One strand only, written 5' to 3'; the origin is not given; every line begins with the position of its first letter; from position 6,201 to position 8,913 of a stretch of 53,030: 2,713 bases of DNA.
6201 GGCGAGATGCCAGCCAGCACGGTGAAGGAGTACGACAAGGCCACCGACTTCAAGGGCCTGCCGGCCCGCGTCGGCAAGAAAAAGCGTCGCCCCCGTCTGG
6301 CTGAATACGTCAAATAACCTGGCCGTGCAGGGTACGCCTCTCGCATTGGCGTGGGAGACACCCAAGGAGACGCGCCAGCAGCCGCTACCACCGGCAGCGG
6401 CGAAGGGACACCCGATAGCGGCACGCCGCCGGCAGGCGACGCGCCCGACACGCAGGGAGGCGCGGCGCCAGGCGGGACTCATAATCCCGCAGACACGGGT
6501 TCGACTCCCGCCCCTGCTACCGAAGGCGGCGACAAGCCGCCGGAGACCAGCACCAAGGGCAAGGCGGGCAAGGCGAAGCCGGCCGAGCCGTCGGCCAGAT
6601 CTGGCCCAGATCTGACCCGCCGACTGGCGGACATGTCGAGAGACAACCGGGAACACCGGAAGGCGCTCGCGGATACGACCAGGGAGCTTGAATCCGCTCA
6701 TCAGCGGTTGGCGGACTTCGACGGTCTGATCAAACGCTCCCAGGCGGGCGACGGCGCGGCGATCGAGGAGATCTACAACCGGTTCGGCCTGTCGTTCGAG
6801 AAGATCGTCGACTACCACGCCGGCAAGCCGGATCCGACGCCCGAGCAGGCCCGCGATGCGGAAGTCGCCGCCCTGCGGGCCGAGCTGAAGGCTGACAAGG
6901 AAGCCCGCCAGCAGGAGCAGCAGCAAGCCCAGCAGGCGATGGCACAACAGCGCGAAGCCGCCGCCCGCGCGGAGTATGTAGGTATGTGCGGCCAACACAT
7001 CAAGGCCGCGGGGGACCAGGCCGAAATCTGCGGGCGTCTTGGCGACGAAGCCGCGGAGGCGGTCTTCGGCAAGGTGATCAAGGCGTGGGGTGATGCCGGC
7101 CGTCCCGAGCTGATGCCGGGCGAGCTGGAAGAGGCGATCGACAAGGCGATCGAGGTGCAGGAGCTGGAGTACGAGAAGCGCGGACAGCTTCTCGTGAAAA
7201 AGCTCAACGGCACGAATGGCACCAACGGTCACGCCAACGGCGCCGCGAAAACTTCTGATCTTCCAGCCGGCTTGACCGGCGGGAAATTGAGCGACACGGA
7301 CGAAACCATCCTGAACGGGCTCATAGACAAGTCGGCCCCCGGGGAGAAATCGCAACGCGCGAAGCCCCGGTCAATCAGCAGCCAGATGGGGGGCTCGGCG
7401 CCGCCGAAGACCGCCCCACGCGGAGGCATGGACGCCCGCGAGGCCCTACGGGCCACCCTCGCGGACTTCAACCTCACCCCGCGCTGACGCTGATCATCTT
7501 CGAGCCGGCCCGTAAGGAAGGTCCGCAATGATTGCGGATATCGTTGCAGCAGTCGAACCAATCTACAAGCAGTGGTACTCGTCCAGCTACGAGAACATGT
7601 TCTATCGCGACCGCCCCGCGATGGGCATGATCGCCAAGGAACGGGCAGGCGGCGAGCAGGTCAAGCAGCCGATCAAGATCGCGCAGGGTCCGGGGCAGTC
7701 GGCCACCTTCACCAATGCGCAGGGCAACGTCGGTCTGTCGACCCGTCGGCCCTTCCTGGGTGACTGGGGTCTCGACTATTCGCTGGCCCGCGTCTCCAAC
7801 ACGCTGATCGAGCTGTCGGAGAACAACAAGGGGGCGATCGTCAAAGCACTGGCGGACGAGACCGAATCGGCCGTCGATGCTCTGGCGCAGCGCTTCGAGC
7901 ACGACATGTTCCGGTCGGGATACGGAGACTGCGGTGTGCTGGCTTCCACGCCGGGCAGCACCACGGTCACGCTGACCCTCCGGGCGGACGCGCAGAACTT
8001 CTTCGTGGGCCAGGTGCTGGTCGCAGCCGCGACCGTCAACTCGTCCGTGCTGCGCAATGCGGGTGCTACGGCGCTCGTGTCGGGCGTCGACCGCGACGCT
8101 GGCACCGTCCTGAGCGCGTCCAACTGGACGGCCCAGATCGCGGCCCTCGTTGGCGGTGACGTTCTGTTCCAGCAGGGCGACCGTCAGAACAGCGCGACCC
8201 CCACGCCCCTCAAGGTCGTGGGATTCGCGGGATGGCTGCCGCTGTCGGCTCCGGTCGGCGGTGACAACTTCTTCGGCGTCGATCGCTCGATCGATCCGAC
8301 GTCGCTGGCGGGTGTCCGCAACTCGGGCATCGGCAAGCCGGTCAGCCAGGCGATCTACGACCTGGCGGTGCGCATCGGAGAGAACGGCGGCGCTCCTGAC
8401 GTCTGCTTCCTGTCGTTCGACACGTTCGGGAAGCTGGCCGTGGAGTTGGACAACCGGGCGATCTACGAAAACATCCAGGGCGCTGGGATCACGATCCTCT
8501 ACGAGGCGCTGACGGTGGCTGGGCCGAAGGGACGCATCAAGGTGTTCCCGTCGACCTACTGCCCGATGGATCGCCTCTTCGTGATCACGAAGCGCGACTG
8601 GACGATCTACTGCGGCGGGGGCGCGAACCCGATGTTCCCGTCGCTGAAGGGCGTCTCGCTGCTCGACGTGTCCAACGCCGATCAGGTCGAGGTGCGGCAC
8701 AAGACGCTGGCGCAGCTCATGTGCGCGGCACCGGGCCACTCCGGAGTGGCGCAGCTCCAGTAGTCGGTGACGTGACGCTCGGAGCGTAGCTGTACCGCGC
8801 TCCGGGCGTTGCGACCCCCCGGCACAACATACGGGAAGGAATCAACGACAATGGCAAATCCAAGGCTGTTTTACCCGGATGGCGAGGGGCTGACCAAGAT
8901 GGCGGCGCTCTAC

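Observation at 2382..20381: Exact-spacing 29-bp cassette fills four late intergenic gaps and supplies the GTG start codon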

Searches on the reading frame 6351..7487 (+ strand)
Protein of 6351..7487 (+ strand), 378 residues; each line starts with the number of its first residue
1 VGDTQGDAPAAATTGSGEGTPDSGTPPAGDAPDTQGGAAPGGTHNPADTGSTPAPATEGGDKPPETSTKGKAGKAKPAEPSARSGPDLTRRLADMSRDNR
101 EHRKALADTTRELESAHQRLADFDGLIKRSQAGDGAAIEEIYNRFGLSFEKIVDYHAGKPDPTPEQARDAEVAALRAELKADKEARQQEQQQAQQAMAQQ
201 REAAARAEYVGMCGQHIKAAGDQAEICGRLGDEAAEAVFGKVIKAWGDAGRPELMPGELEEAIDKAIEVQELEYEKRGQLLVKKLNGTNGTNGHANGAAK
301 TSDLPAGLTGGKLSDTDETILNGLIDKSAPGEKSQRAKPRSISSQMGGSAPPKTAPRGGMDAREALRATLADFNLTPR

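Call 11: search_protein_families(library=pfam, proteins=[window:6351-7487:+], max_evalue=0.01)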
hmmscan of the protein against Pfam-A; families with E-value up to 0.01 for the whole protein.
window:6351-7487:+ (378 aa): 2 families
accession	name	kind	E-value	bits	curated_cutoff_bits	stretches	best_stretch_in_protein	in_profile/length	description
PF12795.12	MscS_porin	-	0.003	17.6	34.4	0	156-208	64-116/238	Mechanosensitive ion channel porin domain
PF04286.17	DUF445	-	0.0087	16.4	33.8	0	114-248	157-284/368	Protein of unknown function (DUF445)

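Call 12: search_protein_families(library=phrogs, proteins=[window:6351-7487:+], max_evalue=0.001)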
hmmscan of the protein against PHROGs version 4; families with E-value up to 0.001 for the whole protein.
window:6351-7487:+ (378 aa): 0 families

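Call 39: find_homologous_proteins(query=window:6351-7487:+, max_evalue=1e-10)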
Query window:6351-7487:+ (378 aa): 12 proteins with E <= 1e-10 among 8000 candidates.
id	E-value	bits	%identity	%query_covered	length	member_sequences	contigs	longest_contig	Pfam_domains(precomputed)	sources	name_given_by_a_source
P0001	4.1e-239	811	100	100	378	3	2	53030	-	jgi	-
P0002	8.5e-127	442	74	75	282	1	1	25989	-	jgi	jgi:hypothetical protein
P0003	2.7e-90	322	56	76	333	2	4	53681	-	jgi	jgi:hypothetical protein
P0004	2.1e-87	312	56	76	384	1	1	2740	-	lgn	-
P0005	8.3e-84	300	52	79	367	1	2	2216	-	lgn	-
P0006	7.0e-65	238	48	75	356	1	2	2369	-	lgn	-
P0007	9.4e-65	238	45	75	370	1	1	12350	-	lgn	-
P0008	9.4e-60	221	44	76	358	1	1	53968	-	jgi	jgi:colicin import membrane protein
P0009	6.4e-58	215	44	77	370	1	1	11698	-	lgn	-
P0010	2.2e-56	210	43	76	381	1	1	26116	-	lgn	-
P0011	1.4e-53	201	44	75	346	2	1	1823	-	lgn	-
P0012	4.8e-51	192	40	75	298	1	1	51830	-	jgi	jgi:hypothetical protein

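Call 40: find_encoding_contigs(protein=P0008, flank=10000, max_places=2)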
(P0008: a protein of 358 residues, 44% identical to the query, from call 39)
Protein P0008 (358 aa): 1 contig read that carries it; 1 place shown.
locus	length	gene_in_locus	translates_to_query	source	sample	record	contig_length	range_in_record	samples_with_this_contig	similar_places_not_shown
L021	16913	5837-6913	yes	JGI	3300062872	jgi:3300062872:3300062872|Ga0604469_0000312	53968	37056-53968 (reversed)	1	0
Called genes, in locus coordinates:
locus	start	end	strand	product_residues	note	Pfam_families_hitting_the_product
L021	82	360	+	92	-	PF11195:Tad2-like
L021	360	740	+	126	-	-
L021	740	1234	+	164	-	-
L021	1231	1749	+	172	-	-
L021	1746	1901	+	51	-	-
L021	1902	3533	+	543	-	-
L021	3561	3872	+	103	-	-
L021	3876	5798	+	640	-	PF23899:SU10_portal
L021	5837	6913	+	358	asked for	-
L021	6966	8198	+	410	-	-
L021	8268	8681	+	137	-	-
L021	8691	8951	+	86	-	-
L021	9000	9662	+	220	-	-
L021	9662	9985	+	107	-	-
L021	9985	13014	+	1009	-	-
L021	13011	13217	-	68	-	-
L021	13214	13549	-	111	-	-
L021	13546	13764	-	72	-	-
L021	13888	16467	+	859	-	-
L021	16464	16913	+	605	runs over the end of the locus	-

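Call 41: find_encoding_contigs(protein=P0010, flank=10000, max_places=2)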
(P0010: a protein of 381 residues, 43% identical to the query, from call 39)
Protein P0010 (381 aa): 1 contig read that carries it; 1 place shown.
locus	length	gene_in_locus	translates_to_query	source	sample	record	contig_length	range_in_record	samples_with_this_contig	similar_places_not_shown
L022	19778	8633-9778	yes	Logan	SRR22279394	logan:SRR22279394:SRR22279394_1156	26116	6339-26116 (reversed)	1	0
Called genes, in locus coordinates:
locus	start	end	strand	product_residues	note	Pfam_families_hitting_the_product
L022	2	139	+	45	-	?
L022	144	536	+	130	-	-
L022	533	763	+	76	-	-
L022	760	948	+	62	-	-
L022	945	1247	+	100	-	-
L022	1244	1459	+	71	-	-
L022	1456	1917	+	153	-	-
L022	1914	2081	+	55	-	-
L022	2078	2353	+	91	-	-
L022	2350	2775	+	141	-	-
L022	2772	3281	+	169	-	-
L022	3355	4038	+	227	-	-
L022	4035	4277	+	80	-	-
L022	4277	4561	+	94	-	-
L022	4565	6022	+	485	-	-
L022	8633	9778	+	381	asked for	-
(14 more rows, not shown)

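Call 42: find_encoding_contigs(protein=P0007, flank=10000, max_places=2)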
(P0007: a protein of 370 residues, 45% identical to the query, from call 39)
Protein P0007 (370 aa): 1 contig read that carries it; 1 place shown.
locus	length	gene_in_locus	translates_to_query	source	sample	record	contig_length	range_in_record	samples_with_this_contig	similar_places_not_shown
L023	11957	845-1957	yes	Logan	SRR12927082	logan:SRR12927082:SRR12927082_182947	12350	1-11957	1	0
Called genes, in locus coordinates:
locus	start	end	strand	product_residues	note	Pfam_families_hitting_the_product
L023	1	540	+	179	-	?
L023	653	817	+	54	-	-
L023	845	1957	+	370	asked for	-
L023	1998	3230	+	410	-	-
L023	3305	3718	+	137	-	-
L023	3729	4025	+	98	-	-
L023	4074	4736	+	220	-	-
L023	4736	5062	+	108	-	-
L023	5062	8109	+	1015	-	-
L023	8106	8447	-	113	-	-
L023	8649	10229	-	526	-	PF05731:TROVE, PF25045:vWA_Ro60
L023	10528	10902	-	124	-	-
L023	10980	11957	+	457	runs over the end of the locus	?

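Call 43: find_encoding_contigs(protein=P0009, flank=10000, max_places=2)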
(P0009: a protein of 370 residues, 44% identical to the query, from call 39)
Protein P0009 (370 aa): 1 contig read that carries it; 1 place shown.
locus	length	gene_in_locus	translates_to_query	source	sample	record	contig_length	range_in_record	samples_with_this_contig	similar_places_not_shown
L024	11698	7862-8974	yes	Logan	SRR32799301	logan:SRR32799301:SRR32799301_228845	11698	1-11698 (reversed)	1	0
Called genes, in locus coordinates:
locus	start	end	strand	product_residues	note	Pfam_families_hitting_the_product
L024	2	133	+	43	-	?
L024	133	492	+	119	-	-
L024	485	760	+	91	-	-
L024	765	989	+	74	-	-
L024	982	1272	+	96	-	-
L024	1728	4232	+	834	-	PF07591:PT-HINT (faint), PF14890:Intein_splicing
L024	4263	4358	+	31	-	-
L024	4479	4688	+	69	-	-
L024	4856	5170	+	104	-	-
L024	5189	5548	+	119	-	-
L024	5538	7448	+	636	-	PF23899:SU10_portal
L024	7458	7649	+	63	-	-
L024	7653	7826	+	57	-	-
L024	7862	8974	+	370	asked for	-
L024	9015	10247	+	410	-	-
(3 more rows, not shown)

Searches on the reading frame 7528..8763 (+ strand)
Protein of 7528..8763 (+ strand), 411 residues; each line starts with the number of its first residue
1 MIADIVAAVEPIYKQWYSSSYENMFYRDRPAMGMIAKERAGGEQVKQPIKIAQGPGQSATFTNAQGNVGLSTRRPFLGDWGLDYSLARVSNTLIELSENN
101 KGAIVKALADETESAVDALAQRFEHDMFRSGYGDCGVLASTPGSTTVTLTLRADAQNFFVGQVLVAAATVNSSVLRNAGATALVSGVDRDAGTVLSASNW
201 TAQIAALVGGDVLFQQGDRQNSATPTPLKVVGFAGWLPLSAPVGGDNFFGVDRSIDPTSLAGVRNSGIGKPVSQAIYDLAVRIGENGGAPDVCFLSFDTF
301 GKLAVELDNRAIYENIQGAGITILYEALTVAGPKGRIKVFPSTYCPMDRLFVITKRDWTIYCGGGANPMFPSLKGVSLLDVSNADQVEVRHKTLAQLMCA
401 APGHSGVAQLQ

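Call 11: search_protein_families(library=pfam, proteins=[window:7528-8763:+], max_evalue=0.01)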
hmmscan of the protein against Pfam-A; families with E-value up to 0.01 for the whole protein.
window:7528-8763:+ (411 aa): 0 families

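Call 12: search_protein_families(library=phrogs, proteins=[window:7528-8763:+], max_evalue=0.001)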
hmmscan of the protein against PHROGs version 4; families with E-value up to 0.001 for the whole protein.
window:7528-8763:+ (411 aa): 0 families

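Call 14: find_related_loci(query=window:7528-8763:+, collection=viral_contigs, flank=10000)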
Query window:7528-8763:+ (411 aa) in viral_contigs; peptide patterns used: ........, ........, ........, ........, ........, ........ (x = any residue, [..] = any of these).
7 stretches matched a pattern; 7 encode a relative of the query (tblastn E <= 1e-3); 7 distinct loci.
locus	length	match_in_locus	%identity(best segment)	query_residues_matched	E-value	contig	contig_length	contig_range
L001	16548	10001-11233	88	1-411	0e+0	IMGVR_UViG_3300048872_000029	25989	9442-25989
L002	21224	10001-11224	86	1-409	0e+0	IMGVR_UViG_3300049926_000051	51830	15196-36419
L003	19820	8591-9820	85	1-410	0e+0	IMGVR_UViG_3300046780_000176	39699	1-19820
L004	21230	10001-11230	85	1-410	0e+0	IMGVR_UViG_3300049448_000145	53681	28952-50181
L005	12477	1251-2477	86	1-410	0e+0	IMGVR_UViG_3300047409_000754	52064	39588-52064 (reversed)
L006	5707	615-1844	82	1-411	0e+0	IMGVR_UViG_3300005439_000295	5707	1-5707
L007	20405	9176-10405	82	1-411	0e+0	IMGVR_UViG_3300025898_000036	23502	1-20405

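Call 29: find_related_loci(query=window:7528-8763:+, collection=genome_contigs, flank=10000)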
Query window:7528-8763:+ (411 aa) in genome_contigs; peptide patterns used: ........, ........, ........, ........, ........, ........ (x = any residue, [..] = any of these).
43 stretches matched a pattern, but none encodes a relative of the query by tblastn (E <= 1e-3).

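Call 30: find_related_loci(query=window:7528-8763:+, collection=metagenome_contigs, flank=10000)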
Query window:7528-8763:+ (411 aa) in metagenome_contigs; peptide patterns used: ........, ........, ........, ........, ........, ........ (x = any residue, [..] = any of these).
84 stretches matched a pattern; 5 encode a relative of the query (tblastn E <= 1e-3); 5 distinct loci.
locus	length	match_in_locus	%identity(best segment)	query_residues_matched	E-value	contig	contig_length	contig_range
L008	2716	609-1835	84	1-410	0e+0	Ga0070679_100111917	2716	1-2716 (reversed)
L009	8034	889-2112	85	1-409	0e+0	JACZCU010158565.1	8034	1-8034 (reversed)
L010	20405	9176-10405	82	1-411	0e+0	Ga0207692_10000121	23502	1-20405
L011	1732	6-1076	69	54-410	0e+0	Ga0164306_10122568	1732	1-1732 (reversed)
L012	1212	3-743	85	165-411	1e-155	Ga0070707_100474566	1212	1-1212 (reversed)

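Call 31: find_encoding_contigs(protein=window:7528-8763:+, flank=10000, max_places=6)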
Protein window:7528-8763:+ (411 aa): 2 contigs read that carry it; 2 places shown.
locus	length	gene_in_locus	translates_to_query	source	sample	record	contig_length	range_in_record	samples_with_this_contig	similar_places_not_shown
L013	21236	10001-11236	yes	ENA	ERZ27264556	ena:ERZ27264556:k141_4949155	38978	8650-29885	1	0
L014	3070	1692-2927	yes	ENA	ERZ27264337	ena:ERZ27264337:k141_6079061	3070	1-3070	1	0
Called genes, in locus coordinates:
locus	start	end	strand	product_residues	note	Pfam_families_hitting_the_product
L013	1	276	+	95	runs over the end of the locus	-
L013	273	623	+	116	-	-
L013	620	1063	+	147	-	-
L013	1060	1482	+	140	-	-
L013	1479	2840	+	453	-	-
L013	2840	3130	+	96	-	-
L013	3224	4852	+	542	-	-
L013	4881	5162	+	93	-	-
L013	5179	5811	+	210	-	-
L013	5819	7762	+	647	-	PF23899:SU10_portal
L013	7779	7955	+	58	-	-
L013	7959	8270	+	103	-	-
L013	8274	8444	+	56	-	-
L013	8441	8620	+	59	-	-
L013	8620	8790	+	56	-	-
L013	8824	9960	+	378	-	-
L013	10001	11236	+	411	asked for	-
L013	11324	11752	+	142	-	-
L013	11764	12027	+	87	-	-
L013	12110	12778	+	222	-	-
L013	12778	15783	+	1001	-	-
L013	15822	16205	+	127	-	-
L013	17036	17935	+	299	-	PF13884:Peptidase_S74 (weak)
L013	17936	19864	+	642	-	-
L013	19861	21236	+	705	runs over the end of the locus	-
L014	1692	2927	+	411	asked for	-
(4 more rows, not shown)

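Call 33: search_protein_families(library=pfam, max_evalue=0.01, proteins=[L013:1479-2840:+, L013:2840-3130:+, L013:5179-5811:+])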
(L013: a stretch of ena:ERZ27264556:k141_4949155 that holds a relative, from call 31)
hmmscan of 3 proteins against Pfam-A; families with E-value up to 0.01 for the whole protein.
L013:1479-2840:+ (453 aa): 1 family
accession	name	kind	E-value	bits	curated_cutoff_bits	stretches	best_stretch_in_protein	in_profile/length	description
PF05133.19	SPP1_portal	-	0.0092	15.4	25.5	0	247-300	291-342/416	Phage portal protein, SPP1 Gp6-like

L013:2840-3130:+ (96 aa): 0 families

L013:5179-5811:+ (210 aa): 0 families

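Call 34: search_protein_families(library=phrogs, max_evalue=0.001, proteins=[L013:1479-2840:+, L013:2840-3130:+, L013:5179-5811:+])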
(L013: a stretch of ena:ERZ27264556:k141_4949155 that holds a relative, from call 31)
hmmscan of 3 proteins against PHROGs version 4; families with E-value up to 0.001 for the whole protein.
L013:1479-2840:+ (453 aa): 0 families

L013:2840-3130:+ (96 aa): 0 families

L013:5179-5811:+ (210 aa): 0 families

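Call 46: find_related_loci(query=A1, collection=genome_contigs, flank=10000)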
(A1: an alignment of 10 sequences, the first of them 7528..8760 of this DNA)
Query A1 (411 aa) in genome_contigs; peptide patterns used: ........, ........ (x = any residue, [..] = any of these).
11 stretches matched a pattern, but none encodes a relative of the query by tblastn (E <= 1e-3).

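Call 47: search_dna_similar(query=window:7528-8760:+, collection=phages, mode=protein, max_evalue=0.001, max_rows=15)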
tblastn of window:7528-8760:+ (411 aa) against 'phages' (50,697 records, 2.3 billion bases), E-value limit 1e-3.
No match.

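Call 73: search_solved_structures(query=L013:1479-2837:+, max_evalue=1)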
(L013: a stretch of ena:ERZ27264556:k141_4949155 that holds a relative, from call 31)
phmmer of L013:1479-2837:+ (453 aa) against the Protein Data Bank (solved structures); distinct sequences matched with E-value up to 1: 1.
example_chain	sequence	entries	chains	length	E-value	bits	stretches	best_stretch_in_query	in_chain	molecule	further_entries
3ghj_A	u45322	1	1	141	0.49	12.2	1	234-303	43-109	Putative integron gene cassette protein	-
